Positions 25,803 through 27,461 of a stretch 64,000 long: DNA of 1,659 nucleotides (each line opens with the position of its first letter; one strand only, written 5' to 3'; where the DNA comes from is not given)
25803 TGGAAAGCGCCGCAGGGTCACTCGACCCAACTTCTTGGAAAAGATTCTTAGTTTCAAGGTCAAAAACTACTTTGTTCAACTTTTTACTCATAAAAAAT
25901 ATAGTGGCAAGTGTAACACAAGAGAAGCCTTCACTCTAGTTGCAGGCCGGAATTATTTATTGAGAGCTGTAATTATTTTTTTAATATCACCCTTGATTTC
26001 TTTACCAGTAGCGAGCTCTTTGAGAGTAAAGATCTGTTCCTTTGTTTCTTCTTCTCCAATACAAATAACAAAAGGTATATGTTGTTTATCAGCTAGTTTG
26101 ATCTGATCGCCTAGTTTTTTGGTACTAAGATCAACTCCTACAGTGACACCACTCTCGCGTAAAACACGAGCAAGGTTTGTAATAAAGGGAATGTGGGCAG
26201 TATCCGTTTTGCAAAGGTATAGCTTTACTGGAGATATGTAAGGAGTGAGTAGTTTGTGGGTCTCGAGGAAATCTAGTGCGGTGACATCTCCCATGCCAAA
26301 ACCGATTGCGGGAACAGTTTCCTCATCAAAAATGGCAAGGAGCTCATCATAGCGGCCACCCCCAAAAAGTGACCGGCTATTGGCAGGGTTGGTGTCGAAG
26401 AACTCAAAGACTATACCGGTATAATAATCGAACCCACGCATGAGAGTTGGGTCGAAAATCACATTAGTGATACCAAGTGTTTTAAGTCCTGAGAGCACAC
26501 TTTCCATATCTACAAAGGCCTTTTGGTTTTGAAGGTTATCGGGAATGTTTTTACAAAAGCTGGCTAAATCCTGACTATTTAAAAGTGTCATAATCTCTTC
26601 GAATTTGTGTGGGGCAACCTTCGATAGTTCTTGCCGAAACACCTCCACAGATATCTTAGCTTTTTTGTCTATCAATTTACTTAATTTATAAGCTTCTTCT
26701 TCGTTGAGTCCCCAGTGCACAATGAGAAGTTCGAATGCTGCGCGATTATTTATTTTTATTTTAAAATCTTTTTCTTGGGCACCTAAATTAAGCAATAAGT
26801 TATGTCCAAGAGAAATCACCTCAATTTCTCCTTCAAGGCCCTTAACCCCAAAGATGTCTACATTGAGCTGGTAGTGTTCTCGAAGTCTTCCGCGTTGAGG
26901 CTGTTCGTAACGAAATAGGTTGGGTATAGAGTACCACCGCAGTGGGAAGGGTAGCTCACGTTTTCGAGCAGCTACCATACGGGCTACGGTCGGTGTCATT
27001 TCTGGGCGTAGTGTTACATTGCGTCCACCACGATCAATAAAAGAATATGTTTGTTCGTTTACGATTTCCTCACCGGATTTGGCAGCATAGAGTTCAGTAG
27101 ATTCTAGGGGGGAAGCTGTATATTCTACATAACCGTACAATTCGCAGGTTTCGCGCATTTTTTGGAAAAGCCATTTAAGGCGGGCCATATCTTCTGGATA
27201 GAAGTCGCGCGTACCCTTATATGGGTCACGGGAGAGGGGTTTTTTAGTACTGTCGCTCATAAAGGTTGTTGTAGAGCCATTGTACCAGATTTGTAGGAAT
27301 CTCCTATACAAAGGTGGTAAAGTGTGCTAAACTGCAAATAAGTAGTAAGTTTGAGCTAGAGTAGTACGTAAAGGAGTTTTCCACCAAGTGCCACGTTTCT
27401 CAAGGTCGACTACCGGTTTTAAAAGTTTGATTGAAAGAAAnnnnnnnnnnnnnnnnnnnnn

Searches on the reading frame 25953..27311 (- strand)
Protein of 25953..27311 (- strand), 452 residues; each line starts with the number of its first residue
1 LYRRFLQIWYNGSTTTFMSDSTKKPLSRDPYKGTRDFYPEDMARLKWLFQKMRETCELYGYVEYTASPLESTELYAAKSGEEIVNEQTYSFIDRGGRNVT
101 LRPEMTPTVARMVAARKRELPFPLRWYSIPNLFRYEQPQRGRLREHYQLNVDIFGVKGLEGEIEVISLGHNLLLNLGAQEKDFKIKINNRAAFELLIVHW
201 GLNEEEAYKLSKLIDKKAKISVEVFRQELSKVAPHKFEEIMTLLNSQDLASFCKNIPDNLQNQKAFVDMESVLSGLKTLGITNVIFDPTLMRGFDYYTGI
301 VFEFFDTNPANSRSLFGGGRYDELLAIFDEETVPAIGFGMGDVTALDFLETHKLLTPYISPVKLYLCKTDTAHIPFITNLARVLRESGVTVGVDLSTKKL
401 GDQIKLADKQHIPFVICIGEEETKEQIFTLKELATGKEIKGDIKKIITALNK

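Call 72: search_protein_families(library=pfam, proteins=[window:25953-27311:-], max_evalue=0.00001)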
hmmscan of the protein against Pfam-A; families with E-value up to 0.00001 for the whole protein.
window:25953-27311:- (452 aa): 3 families
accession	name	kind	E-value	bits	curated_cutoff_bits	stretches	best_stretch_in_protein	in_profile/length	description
PF13393.11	tRNA-synt_His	-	3.9e-53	181.1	25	1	33-340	1-303/308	Histidyl-tRNA synthetase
PF03129.25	HGTP_anticodon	-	7.6e-15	55.3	21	1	370-451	11-92/94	Anticodon binding domain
PF00587.30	tRNA-synt_2b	-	3.3e-07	31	29.3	1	89-178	1-96/179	tRNA synthetase class II core domain (G, H, P, S and T)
